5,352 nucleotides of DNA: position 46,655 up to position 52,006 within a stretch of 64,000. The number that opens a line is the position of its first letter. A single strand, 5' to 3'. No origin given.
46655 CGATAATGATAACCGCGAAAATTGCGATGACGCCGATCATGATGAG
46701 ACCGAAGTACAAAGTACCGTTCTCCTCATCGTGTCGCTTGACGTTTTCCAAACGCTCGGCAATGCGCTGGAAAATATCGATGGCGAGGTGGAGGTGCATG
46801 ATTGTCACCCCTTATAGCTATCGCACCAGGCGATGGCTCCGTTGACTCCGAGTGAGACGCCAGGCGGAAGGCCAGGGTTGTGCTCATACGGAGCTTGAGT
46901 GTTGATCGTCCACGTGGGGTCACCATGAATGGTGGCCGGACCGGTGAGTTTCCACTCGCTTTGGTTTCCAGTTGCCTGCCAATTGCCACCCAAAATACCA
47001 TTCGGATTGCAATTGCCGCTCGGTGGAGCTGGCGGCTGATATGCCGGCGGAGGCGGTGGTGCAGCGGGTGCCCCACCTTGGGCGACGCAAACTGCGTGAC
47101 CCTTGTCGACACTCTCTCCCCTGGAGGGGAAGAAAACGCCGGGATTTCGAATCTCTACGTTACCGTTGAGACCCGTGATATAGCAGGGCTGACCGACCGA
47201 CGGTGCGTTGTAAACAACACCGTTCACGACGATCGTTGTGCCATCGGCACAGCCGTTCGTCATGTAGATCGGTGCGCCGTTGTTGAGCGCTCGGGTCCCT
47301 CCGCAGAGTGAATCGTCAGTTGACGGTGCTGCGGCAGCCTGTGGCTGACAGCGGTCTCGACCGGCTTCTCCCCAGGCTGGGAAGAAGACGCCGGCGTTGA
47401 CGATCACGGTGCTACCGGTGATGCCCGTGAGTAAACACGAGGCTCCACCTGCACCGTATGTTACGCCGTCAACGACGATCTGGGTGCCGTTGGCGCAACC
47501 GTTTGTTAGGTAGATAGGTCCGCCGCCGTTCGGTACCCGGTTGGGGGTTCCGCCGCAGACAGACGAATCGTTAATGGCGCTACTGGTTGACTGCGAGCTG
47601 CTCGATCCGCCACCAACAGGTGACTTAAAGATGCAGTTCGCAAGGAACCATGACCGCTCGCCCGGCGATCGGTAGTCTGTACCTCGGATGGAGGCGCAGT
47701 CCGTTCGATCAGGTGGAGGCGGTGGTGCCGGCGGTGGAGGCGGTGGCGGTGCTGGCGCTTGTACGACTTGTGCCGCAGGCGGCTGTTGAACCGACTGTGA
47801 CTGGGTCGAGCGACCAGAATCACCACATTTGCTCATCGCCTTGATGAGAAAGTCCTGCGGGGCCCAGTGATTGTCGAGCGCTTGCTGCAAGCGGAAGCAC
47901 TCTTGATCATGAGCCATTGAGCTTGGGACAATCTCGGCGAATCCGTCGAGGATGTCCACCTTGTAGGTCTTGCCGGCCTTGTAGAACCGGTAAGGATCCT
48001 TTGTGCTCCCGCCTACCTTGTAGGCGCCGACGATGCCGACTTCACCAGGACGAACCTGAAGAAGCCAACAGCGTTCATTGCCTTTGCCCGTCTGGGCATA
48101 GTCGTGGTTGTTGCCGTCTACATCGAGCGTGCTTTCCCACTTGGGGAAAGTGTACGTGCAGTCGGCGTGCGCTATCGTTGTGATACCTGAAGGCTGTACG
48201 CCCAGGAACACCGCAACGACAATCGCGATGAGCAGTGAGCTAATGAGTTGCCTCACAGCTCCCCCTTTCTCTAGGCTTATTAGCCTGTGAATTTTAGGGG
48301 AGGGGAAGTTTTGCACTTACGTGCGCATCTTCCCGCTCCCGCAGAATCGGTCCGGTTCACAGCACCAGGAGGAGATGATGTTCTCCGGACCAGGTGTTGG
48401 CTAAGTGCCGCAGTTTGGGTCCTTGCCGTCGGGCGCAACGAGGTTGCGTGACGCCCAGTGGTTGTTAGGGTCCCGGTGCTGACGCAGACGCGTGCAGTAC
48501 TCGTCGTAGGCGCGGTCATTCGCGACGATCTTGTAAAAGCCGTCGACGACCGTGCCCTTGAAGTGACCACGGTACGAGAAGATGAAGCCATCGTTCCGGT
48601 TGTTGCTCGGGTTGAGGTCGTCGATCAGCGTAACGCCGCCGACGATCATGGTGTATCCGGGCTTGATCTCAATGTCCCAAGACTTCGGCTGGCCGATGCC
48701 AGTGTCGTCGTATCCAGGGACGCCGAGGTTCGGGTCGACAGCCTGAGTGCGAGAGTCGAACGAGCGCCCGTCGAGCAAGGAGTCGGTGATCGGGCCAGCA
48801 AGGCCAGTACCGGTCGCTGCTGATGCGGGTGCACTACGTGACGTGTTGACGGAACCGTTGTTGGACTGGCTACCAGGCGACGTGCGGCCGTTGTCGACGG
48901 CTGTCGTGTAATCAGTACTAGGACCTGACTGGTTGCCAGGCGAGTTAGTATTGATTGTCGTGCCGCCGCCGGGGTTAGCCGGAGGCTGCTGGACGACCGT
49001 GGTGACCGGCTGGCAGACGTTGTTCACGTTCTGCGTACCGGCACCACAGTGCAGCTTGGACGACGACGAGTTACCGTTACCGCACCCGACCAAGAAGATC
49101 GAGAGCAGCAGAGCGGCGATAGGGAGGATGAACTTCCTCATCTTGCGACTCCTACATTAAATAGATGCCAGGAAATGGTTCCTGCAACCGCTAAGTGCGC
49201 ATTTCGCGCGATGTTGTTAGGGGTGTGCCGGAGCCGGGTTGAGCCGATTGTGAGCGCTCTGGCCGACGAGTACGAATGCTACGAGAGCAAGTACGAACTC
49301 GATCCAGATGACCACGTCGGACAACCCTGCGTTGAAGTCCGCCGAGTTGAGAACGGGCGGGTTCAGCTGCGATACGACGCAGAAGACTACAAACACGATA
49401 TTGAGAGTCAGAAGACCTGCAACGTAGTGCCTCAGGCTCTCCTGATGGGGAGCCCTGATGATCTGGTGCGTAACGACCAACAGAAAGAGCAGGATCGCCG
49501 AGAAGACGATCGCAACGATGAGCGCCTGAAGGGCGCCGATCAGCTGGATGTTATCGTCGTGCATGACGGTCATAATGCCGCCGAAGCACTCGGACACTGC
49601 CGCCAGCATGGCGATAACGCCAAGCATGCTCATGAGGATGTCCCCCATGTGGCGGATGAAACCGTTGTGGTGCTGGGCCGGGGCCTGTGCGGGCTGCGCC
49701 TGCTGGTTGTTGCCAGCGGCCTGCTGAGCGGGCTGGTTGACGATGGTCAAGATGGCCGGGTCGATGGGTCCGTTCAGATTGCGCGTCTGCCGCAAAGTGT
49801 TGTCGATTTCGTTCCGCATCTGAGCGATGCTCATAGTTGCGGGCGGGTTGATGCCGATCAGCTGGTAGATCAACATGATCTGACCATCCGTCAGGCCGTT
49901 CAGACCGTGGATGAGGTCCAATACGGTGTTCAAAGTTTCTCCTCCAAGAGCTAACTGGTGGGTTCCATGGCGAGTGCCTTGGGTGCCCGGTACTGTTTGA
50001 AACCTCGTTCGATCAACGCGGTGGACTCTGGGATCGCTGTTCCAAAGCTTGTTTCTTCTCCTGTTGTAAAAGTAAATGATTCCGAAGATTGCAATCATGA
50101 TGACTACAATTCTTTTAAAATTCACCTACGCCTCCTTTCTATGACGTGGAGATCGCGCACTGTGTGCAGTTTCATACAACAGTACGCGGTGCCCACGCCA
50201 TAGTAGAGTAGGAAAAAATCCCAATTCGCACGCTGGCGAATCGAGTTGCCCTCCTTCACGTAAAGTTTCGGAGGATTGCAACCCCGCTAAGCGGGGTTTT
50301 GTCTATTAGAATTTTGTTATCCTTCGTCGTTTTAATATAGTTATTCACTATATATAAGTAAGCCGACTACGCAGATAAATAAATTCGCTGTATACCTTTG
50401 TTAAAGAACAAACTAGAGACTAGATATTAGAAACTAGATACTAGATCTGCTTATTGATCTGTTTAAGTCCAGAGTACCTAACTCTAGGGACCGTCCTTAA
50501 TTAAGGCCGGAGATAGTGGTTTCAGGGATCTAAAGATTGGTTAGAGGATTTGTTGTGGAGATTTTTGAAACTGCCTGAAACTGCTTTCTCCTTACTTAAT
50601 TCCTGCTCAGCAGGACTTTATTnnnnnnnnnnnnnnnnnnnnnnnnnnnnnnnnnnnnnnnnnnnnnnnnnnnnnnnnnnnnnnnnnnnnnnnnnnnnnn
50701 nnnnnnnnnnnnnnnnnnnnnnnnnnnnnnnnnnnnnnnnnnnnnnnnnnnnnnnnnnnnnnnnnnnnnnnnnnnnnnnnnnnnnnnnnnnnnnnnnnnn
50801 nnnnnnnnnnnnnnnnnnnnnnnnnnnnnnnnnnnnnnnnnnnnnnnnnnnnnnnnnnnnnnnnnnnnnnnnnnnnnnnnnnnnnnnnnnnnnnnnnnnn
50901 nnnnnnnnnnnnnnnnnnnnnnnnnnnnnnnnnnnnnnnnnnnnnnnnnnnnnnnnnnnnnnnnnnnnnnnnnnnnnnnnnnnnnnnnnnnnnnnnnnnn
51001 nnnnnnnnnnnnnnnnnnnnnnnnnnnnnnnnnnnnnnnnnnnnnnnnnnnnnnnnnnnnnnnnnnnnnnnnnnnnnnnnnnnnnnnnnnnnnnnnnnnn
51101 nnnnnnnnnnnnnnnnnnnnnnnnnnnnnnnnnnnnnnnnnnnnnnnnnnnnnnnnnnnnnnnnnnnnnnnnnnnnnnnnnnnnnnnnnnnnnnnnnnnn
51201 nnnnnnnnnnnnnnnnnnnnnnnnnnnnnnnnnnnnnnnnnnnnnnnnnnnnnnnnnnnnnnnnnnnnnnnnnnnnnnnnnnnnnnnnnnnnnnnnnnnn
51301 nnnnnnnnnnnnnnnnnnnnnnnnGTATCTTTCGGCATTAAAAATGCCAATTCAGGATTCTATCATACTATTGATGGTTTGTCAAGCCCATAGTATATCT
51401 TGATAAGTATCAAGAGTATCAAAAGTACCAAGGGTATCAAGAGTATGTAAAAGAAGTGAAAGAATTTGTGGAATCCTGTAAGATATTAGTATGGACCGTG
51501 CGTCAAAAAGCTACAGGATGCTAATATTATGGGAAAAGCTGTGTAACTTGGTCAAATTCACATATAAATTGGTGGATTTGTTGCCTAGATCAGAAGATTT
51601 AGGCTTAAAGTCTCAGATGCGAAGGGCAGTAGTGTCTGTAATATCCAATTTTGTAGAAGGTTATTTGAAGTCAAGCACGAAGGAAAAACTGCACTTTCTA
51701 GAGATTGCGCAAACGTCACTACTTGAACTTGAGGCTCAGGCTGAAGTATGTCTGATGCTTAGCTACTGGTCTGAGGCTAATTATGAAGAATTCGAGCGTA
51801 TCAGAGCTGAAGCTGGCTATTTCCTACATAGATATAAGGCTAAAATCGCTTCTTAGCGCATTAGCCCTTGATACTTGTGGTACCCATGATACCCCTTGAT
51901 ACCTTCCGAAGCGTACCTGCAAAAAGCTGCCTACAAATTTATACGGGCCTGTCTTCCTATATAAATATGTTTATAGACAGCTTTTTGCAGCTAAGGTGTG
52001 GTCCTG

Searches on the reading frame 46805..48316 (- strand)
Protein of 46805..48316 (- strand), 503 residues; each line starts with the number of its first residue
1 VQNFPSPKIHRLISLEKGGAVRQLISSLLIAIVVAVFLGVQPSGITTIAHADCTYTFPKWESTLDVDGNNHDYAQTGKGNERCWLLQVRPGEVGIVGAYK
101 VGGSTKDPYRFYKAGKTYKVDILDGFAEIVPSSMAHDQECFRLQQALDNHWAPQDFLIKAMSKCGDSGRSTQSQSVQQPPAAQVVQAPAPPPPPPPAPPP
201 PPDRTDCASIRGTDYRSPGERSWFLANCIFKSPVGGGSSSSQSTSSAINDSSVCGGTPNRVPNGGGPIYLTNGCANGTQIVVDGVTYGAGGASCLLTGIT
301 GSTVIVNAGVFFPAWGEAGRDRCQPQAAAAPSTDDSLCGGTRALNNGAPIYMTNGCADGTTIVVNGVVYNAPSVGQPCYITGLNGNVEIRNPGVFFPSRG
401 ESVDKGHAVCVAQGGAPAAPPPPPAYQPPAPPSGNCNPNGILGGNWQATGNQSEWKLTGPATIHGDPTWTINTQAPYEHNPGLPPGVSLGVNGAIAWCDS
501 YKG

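Call 12: search_protein_families(library=pfam, proteins=[window:46805-48316:-], max_evalue=0.01)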
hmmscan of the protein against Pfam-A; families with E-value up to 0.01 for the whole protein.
window:46805-48316:- (503 aa): 1 family
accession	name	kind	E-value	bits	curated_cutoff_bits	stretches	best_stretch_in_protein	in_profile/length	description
PF13464.11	RodZ_C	-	0.0063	16.9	23.9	0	339-370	28-59/72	RodZ C-terminal domain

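Call 50: search_protein_families(library=phrogs, proteins=[window:46805-48256:-], max_evalue=0.01)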
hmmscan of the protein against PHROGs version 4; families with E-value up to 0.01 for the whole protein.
window:46805-48256:- (483 aa): 0 families
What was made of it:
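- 46599..50125 (-): Block C6: four GC3-rich orphan genes (69, 483, 246 and 302 aa) between the GT2 gene and the DUF11 gene. No Pfam or PHROGs family (calls 12, 50).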

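Call 94: search_protein_families(library=padloc, proteins=[window:46805-48256:-], max_evalue=0.01)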
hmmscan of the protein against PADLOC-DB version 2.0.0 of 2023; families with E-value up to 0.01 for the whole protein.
window:46805-48256:- (483 aa): 0 families

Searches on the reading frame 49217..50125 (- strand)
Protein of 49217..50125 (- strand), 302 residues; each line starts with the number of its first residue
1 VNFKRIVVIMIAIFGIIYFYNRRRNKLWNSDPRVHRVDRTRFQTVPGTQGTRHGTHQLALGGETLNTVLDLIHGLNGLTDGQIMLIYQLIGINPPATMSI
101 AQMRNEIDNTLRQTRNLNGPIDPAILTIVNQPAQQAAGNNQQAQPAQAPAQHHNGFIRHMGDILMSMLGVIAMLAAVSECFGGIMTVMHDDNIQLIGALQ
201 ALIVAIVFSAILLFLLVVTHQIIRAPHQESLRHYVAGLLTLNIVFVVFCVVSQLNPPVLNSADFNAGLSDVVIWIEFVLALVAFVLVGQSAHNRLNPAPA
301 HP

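Call 12: search_protein_families(library=pfam, proteins=[window:49217-50125:-], max_evalue=0.01)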
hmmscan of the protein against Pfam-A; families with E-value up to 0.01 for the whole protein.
window:49217-50125:- (302 aa): 1 family
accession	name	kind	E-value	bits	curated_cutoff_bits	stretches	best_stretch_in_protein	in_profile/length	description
PF06570.16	DUF1129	-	0.0004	20.5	29.1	1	161-285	77-193/207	Protein of unknown function (DUF1129)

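Call 50: search_protein_families(library=phrogs, proteins=[window:49217-50125:-], max_evalue=0.01)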
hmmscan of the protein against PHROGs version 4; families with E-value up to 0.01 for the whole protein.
window:49217-50125:- (302 aa): 0 families

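Call 94: search_protein_families(library=padloc, proteins=[window:49217-50125:-], max_evalue=0.01)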
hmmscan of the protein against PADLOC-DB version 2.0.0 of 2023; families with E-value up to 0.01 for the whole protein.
window:49217-50125:- (302 aa): 0 families

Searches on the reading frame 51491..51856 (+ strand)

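Call 12: search_protein_families(library=pfam, proteins=[window:51491-51856:+], max_evalue=0.01)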
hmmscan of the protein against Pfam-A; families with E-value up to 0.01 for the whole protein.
window:51491-51856:+ (121 aa): 2 families
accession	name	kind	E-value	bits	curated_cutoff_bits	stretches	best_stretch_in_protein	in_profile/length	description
PF05635.17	23S_rRNA_IVP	-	1.6e-25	89.8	33.8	1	11-107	3-99/106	23S rRNA-intervening sequence protein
PF22296.2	bAvd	-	6.3e-05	23.9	40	1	11-113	1-101/107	bAvd-like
